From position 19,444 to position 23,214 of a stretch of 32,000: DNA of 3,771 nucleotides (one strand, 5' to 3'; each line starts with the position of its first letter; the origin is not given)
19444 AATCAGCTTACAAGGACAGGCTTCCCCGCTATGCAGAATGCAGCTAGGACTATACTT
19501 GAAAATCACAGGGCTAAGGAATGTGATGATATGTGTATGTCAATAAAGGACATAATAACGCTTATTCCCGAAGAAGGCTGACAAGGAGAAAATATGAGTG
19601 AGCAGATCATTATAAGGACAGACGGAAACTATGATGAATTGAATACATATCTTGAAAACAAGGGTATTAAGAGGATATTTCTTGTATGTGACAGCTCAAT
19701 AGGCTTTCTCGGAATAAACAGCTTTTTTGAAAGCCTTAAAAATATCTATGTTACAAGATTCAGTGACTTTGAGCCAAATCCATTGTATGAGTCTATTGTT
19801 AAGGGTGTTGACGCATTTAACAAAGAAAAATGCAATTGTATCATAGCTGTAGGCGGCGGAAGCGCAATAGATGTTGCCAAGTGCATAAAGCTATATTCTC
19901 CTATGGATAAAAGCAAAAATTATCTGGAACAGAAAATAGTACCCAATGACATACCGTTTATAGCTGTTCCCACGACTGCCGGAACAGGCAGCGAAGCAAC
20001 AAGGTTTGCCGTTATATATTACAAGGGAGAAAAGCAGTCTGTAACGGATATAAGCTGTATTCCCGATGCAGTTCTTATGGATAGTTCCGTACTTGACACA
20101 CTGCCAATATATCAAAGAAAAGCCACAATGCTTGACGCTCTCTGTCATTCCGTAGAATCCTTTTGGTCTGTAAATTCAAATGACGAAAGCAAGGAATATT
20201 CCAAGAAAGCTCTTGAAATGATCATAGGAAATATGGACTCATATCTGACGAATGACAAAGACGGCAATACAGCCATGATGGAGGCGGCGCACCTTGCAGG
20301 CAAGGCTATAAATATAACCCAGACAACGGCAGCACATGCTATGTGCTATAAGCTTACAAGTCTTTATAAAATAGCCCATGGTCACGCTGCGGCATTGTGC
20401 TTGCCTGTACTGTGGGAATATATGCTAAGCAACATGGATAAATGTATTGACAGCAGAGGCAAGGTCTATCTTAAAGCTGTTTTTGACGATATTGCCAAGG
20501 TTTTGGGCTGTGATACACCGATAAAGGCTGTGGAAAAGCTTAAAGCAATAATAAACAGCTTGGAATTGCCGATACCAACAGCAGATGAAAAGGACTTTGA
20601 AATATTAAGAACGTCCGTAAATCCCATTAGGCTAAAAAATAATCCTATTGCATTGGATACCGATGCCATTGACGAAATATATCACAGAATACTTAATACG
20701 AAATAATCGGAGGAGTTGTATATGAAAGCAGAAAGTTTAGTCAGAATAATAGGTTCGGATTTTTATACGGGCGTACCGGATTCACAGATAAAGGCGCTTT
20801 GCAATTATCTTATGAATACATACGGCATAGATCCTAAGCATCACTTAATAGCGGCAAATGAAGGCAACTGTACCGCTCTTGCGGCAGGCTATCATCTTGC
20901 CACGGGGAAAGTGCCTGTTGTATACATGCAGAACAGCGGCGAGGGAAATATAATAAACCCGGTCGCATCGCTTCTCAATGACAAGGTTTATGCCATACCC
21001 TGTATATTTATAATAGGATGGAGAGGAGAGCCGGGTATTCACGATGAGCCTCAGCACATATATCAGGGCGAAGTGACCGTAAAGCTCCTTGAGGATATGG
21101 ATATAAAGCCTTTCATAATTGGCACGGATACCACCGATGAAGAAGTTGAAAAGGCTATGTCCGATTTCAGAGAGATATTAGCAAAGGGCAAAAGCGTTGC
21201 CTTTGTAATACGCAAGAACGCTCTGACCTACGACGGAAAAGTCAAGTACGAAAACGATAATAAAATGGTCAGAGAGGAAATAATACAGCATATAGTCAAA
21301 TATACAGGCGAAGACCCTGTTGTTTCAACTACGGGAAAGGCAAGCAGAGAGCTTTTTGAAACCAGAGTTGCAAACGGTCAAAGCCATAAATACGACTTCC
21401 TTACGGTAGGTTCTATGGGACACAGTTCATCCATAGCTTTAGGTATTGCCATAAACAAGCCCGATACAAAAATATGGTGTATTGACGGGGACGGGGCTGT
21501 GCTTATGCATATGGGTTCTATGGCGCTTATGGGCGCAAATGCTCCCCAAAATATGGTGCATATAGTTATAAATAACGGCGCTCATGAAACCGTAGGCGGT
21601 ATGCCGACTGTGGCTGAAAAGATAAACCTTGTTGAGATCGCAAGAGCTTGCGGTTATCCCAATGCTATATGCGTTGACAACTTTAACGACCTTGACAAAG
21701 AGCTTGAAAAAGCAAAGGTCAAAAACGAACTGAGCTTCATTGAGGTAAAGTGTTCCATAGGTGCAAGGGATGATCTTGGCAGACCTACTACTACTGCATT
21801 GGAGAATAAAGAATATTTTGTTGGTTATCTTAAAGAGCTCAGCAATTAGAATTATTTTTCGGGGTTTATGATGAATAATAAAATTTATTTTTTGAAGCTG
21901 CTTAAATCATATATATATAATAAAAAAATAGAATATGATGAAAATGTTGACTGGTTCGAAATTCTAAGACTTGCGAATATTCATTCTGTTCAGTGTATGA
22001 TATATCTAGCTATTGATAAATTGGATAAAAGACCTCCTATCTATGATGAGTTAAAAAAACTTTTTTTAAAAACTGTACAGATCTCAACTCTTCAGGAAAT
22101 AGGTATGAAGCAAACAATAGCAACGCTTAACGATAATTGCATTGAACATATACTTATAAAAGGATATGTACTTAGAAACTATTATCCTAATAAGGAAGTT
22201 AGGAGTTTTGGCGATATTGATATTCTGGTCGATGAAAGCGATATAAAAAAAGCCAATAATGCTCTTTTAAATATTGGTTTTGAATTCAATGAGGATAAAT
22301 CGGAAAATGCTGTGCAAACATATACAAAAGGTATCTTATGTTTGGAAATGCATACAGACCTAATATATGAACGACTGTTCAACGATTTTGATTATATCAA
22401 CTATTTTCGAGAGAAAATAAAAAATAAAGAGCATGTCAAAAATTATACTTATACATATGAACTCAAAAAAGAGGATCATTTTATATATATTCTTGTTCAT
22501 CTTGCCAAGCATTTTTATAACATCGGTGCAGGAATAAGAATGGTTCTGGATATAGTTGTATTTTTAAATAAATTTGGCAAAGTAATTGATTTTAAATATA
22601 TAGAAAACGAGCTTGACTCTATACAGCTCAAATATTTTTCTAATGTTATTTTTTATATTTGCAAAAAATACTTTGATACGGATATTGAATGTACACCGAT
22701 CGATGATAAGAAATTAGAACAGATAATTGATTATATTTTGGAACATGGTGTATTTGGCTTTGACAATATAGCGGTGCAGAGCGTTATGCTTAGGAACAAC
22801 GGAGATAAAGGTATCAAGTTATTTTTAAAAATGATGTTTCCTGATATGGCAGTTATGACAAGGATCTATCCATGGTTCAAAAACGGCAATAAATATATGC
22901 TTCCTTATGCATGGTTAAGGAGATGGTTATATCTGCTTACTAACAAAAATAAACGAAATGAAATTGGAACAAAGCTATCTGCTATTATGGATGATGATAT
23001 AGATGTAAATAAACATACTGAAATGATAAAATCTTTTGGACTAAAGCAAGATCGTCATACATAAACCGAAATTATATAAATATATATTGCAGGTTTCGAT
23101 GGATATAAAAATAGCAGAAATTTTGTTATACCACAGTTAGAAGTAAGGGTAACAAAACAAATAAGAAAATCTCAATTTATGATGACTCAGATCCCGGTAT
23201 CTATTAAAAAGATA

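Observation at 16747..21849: Phosphonate (C-P) decoration pathway embedded in a Wzx/Wzy polysaccharide locus, apparently reductive (2-hydroxyethylphosphonate-type) rather than aminotransferase (AEP-type)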

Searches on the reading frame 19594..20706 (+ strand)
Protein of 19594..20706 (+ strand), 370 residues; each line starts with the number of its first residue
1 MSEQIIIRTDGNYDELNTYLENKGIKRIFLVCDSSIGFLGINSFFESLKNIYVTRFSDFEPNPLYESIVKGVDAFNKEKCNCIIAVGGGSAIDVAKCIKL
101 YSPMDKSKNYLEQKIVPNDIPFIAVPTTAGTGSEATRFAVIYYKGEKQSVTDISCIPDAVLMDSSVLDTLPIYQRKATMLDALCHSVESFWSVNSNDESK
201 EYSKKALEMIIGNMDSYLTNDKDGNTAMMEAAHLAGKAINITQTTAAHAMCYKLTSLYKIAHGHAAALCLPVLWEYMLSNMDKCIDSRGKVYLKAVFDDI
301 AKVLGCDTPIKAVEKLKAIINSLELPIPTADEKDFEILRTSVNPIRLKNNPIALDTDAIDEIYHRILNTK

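Call 3: search_protein_families(library=pfam, proteins=[window:19594-20706:+])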
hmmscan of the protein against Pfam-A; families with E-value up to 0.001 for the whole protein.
window:19594-20706:+ (370 aa): 3 families
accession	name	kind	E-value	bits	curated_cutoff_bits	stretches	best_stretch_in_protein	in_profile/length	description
PF00465.25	Fe-ADH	-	3.4e-39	134.6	31.3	1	6-163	4-167/168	Iron-containing alcohol dehydrogenase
PF25137.1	ADH_Fe_C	-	2.4e-25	89.8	27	1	177-366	3-193/194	Fe-containing alcohol dehydrogenase family, C-terminal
PF13685.12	Fe-ADH_2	-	1.3e-14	54.9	28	1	11-98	5-93/149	Iron-containing alcohol dehydrogenase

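Call 5: search_protein_families(library=ncbifam, proteins=[window:19594-20706:+])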
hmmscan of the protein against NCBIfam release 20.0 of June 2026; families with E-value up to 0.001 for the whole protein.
window:19594-20706:+ (370 aa): 17 families
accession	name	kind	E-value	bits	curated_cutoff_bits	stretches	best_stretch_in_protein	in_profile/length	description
NF041833.1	Fe_ADH_ErcA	equivalog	3e-47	161.6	550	1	11-366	16-381/382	alcohol dehydrogenase-like regulatory protein ErcA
TIGR02638.1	lactal_redase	equivalog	1.7e-44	152.2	523.15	1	10-316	14-330/379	lactaldehyde reductase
NF010378.0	PRK13805.1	equivalog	3.7e-44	150.8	951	1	21-324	478-808/872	bifunctional acetaldehyde-CoA/alcohol dehydrogenase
TIGR03405.1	Phn_Fe-ADH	equivalog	1.1e-43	149.4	423.7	1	26-302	24-308/355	iron-containing alcohol dehydrogenase PsrA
NF007911.0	PRK10624.1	equivalog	1.3e-39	136.3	537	1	11-366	16-381/382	lactaldehyde reductase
NF058672.1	4HyButDHCUPNE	equivalog_domain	3.8e-37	128.4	500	1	10-327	14-333/378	4-hydroxybutyrate dehydrogenase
NF053866.1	CholDhdGbsBBac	equivalog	5.8e-36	123.9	550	1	6-366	18-390/392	choline dehydrogenase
NF007363.0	PRK09860.1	equivalog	1.2e-33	116.9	581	1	7-276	14-291/383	L-threonine dehydrogenase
NF050025.1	SulfAcetaldRedSarD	equivalog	3.9e-32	111.5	700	1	11-276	16-290/385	sulfoacetaldehyde reductase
NF011998.0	PRK15454.1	equivalog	1.3e-30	106.4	556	1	21-277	45-310/395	ethanolamine utilization ethanol dehydrogenase EutG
NF011717.0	PRK15138.1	equivalog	1.8e-22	79.9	645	1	43-276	49-295/387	alcohol dehydrogenase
TIGR04266.1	NDMA_methanol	equivalog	1.1e-19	70.5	625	1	22-280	35-306/420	NDMA-dependent methanol dehydrogenase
NF041822.1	daptide_DH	equivalog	7.6e-17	61.2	300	1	78-278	53-275/363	daptide-type RiPP biosynthesis dehydogenase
NF006941.0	PRK09423.1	subfamily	6e-16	58.2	336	1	10-200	15-190/367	glycerol dehydrogenase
NF002022.0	PRK00843.1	equivalog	6.2e-09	35.3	413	1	64-210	72-201/350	NAD(P)-dependent glycerol-1-phosphate dehydrogenase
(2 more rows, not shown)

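Call 8: search_solved_structures(query=window:19594-20706:+, max_evalue=1e-10)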
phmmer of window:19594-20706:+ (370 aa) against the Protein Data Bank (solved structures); distinct sequences matched with E-value up to 1e-10: 37.
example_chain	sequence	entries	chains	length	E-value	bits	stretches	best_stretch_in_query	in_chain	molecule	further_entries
8zrl_A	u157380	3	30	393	3.7e-35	124.8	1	11-338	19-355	NAD-dependent methanol dehydrogenase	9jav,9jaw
6jko_A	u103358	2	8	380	1e-30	110.2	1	52-369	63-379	Methanol dehydrogenase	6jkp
3zdr_A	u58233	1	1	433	1.5e-29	106.3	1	24-320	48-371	ALCOHOL DEHYDROGENASE DOMAIN OF THE BIFUNCTIONAL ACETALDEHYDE DEHYDROGENASE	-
1vhd_A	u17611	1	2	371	5.4e-29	104.6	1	54-294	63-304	alcohol dehydrogenase, iron-containing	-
1o2d_A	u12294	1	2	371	5.4e-29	104.6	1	54-294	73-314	Alcohol dehydrogenase, iron-containing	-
8zwd_B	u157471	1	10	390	1.4e-27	99.9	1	11-278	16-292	NAD(P)-dependent methanol dehydrogenase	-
9ldl_C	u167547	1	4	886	1e-26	97.1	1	18-278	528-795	Aldehyde dehydrogenase family protein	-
3bfj_A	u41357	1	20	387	6e-26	94.5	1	50-287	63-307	1,3-propanediol oxidoreductase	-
3owo_A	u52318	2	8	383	1.2e-24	90.2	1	12-321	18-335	Alcohol dehydrogenase 2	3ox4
7qnj_AAA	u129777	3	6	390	1.8e-24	89.7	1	21-277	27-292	Lactaldehyde reductase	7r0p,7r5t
7qlg_AAA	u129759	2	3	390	4.7e-24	88.3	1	21-277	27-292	Lactaldehyde reductase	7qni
7qls_AAA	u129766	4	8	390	4.9e-24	88.2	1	21-277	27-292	Lactaldehyde reductase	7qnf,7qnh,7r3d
7qlq_AAA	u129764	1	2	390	5e-24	88.2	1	21-277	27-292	Lactaldehyde reductase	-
1rrm_A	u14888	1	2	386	6.4e-24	87.9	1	21-277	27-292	Lactaldehyde reductase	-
2bi4_A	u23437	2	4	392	6.8e-24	87.8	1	21-277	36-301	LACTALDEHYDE REDUCTASE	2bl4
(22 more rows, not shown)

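Call 23: search_solved_structures(query=window:19594-20706:+, max_evalue=1e-29, show_alignments=2)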
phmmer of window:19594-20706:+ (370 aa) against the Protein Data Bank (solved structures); distinct sequences matched with E-value up to 1e-29: 2.
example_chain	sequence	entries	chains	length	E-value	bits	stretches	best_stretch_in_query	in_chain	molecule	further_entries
8zrl_A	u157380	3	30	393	3.7e-35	124.8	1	11-338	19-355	NAD-dependent methanol dehydrogenase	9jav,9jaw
6jko_A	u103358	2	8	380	1e-30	110.2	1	52-369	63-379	Methanol dehydrogenase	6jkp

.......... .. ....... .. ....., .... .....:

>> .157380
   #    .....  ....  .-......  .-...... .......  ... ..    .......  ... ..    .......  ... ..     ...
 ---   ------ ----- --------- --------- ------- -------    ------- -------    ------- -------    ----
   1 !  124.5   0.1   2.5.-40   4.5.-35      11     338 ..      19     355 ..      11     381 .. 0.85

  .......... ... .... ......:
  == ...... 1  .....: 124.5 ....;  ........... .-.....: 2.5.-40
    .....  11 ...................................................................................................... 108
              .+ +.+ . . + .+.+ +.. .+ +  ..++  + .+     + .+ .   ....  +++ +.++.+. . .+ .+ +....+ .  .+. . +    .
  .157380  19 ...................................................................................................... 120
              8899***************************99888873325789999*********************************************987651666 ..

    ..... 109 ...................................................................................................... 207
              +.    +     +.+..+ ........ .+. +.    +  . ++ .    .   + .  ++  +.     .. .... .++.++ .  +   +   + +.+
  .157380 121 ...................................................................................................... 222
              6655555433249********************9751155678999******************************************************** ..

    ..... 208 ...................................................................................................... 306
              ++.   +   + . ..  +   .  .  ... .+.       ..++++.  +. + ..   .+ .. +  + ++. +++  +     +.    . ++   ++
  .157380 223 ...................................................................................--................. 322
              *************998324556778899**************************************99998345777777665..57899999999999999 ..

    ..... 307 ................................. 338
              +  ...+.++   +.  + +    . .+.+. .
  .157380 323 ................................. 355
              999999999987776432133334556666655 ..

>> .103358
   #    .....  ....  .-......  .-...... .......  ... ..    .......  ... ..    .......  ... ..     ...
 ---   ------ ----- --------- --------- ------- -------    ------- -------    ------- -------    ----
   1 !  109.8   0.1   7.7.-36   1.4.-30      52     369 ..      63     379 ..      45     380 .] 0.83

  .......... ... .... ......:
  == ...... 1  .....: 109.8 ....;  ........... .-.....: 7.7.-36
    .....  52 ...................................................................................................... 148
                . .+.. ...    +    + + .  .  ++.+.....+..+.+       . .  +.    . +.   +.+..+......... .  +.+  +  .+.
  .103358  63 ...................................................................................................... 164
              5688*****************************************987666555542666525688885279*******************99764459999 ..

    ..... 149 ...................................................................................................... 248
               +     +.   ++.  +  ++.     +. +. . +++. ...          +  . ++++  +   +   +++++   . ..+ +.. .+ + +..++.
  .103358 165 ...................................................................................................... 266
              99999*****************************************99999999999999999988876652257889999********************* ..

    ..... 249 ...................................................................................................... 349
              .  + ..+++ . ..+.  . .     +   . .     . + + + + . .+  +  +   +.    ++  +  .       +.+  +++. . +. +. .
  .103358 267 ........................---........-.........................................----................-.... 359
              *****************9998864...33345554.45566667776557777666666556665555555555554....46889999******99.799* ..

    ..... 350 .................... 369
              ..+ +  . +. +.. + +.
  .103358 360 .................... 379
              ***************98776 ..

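Call 60: list_cluster_members(proteins=[window:19594-20703:+, window:16645-17544:+, window:21868-23061:+, window:13083-14252:+, window:24396-25751:-, window:2279-3670:+])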
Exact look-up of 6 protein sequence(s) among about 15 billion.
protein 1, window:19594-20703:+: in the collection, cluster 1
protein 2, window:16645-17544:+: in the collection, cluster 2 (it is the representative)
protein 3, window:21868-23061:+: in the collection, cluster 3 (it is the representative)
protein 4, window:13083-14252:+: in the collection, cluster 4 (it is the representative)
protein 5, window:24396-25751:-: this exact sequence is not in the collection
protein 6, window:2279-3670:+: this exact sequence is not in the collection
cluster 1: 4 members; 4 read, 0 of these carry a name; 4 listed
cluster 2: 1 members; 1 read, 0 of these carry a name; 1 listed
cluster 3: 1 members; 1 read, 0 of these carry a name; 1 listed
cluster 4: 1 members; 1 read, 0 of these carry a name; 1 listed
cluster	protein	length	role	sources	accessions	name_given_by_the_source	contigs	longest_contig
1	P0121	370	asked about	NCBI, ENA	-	-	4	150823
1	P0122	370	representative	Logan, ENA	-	-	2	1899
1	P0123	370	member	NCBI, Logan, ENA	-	-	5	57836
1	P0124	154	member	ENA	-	-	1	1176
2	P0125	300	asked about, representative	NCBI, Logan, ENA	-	-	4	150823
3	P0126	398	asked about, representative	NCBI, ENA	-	-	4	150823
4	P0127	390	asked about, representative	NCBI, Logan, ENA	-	-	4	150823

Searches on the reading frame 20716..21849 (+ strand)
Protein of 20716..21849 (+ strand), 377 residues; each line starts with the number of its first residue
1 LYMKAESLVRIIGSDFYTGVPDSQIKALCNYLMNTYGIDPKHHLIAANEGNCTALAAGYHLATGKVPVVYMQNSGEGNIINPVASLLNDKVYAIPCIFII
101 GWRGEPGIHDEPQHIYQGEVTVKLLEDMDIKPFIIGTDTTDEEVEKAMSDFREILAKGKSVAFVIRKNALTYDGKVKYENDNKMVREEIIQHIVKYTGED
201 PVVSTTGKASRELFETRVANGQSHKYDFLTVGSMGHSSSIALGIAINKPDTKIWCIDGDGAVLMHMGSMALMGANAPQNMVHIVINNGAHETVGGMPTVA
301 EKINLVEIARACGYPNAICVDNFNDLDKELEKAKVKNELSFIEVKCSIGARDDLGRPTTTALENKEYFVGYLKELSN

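Call 3: search_protein_families(library=pfam, proteins=[window:20716-21849:+])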
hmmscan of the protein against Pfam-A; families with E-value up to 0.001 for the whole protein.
window:20716-21849:+ (377 aa): 2 families
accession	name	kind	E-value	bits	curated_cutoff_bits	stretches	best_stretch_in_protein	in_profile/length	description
PF02775.26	TPP_enzyme_C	-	9.6e-18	64.9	21.9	1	222-344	18-151/151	Thiamine pyrophosphate enzyme, C-terminal TPP binding domain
PF02776.23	TPP_enzyme_N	-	2.3e-12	47.2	26.8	1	12-120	14-114/119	Thiamine pyrophosphate enzyme, N-terminal TPP binding domain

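Call 5: search_protein_families(library=ncbifam, proteins=[window:20716-21849:+])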
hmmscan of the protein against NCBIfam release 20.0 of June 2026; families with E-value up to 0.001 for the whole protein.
window:20716-21849:+ (377 aa): 41 families (the best 25 are shown)
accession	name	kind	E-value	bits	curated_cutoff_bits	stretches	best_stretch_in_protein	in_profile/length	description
TIGR03297.1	Ppyr-DeCO2ase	equivalog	1.5e-137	458.4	312.5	1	14-371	2-359/360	phosphonopyruvate decarboxylase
TIGR03846.1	sulfopy_beta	equivalog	4.7e-33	114.6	221.5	1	186-349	1-159/182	sulfopyruvate decarboxylase subunit beta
NF004813.0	PRK06163.1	equivalog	3.5e-26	92.2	240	1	177-346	6-172/202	hypothetical protein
TIGR03845.1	sulfopyru_alph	equivalog_domain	6.2e-18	65.2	147.95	1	13-150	12-143/160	sulfopyruvate decarboxylase subunit alpha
NF005860.0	PRK07789.1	equivalog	2.4e-14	52.6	881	1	169-290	386-507/615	acetolactate synthase large subunit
NF005485.1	PRK07092.1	equivalog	8e-12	44.7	493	1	144-347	313-519/523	benzoylformate decarboxylase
NF006016.1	PRK08155.1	equivalog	4.6e-10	38.5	870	1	224-289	398-465/554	acetolactate synthase large subunit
TIGR00118.1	acolac_lg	equivalog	5.2e-10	38.4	538.35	1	178-345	354-533/557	biosynthetic-type acetolactate synthase large subunit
NF005760.0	PRK07586.1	equivalog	5.7e-10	38.8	363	1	178-291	331-443/514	acetolactate synthase large subunit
NF004710.0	PRK06048.1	equivalog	2.5e-09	36.2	976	1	177-291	358-472/561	acetolactate synthase large subunit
NF009122.0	PRK12474.1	subfamily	3.1e-09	36.2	835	1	180-286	337-442/518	hypothetical protein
NF006052.0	PRK08199.1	subfamily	1.1e-08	33.9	539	1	181-345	364-536/559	thiamine pyrophosphate protein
NF006524.0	PRK08978.1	equivalog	1.5e-08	33.4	738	1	168-272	335-441/548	acetolactate synthase 2 catalytic subunit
NF005651.0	PRK07418.1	subfamily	2.8e-08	32.4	942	1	227-289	430-491/617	acetolactate synthase large subunit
NF005058.0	PRK06466.1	equivalog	5e-08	31.9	951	1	175-289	363-479/574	acetolactate synthase 3 large subunit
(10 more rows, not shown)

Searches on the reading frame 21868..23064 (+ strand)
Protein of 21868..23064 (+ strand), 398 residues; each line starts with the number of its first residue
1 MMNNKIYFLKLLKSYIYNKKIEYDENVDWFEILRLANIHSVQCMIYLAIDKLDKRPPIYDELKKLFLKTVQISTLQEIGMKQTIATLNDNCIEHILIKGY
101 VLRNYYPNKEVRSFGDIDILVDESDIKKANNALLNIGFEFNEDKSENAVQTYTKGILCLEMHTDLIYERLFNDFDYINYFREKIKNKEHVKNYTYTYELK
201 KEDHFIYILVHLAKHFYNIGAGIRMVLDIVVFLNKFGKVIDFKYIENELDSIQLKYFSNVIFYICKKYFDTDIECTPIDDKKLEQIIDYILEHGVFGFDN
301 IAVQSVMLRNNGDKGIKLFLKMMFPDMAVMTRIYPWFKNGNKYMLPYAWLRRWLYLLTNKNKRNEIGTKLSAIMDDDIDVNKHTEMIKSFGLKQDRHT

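Call 3: search_protein_families(library=pfam, proteins=[window:21868-23064:+])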
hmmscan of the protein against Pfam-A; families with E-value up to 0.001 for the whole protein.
window:21868-23064:+ (398 aa): 1 family
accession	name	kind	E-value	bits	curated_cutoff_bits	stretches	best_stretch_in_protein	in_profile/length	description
PF14907.12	NTP_transf_5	-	2.4e-43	148.9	31.2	1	26-270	2-249/249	Uncharacterised nucleotidyltransferase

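Call 5: search_protein_families(library=ncbifam, proteins=[window:21868-23064:+])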
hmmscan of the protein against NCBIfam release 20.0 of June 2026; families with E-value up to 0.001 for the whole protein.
window:21868-23064:+ (398 aa): 0 families

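Call 63: search_solved_structures(query=window:21868-23061:+, max_evalue=1)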
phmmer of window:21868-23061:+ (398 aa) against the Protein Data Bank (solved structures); distinct sequences matched with E-value up to 1: 0.
